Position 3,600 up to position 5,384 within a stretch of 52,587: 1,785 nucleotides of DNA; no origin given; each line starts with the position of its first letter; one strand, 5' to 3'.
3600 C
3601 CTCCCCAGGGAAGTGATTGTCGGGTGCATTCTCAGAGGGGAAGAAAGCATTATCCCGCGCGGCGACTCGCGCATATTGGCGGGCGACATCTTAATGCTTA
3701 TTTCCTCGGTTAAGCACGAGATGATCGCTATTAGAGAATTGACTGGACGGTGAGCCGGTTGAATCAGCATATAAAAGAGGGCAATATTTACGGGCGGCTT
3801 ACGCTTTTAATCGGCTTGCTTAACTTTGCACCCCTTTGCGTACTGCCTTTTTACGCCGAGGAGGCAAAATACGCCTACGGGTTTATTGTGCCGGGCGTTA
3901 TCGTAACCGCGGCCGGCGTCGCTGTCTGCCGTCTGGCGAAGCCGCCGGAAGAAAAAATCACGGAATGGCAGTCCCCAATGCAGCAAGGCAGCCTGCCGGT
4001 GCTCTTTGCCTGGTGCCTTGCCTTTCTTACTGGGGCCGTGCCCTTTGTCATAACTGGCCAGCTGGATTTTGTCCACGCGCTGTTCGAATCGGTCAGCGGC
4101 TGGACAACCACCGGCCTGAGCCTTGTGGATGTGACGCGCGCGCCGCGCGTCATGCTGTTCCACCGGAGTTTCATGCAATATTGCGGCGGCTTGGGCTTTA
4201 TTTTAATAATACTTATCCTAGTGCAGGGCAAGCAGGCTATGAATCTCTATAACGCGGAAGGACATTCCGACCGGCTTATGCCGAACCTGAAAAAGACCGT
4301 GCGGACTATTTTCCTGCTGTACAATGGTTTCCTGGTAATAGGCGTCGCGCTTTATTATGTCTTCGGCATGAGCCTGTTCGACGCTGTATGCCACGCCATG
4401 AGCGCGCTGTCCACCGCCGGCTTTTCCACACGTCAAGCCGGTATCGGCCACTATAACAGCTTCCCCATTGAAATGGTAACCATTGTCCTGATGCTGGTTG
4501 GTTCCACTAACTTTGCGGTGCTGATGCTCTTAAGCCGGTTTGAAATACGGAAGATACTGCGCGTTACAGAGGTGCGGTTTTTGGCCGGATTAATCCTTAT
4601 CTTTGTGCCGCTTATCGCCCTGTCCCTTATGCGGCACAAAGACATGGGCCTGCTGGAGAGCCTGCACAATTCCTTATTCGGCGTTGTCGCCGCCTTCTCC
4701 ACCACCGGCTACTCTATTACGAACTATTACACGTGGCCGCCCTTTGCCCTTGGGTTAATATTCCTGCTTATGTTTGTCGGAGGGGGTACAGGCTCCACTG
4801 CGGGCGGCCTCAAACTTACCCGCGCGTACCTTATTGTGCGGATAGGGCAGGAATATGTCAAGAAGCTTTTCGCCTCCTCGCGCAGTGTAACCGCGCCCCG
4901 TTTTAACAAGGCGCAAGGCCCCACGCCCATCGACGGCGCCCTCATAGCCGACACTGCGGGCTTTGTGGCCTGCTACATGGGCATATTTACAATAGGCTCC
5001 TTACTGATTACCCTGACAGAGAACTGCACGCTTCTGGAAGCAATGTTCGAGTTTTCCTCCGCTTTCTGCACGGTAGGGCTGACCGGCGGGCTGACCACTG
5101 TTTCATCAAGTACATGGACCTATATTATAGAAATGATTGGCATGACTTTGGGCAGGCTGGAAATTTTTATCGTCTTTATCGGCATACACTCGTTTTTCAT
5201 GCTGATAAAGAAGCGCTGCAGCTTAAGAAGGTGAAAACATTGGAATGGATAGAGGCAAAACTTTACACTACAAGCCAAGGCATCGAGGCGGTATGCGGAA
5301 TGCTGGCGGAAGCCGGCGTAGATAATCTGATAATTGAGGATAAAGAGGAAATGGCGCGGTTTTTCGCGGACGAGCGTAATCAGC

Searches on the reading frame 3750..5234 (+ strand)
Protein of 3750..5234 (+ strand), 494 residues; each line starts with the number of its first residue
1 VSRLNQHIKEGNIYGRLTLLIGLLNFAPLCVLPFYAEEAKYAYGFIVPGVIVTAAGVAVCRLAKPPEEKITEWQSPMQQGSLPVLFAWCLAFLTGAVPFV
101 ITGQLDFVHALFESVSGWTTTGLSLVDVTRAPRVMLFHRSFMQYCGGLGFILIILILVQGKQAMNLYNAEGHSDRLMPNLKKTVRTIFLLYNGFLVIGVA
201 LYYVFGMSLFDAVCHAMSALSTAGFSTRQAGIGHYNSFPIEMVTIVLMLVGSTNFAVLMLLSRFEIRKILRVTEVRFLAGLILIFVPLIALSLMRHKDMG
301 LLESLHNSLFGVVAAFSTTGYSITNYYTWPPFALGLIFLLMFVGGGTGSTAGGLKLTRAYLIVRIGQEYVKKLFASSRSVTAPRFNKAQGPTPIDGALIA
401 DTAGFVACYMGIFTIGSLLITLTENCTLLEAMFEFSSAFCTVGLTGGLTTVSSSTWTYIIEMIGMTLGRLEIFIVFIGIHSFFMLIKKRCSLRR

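Call 41: search_protein_families(library=pfam, proteins=[window:3750-5234:+], max_evalue=0.00001)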
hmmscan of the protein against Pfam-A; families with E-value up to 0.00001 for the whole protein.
window:3750-5234:+ (494 aa): 1 family
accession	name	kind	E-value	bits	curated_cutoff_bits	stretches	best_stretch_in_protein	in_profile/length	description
PF02386.22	TrkH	-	1.7e-47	162.5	27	1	77-475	32-486/502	Cation transport protein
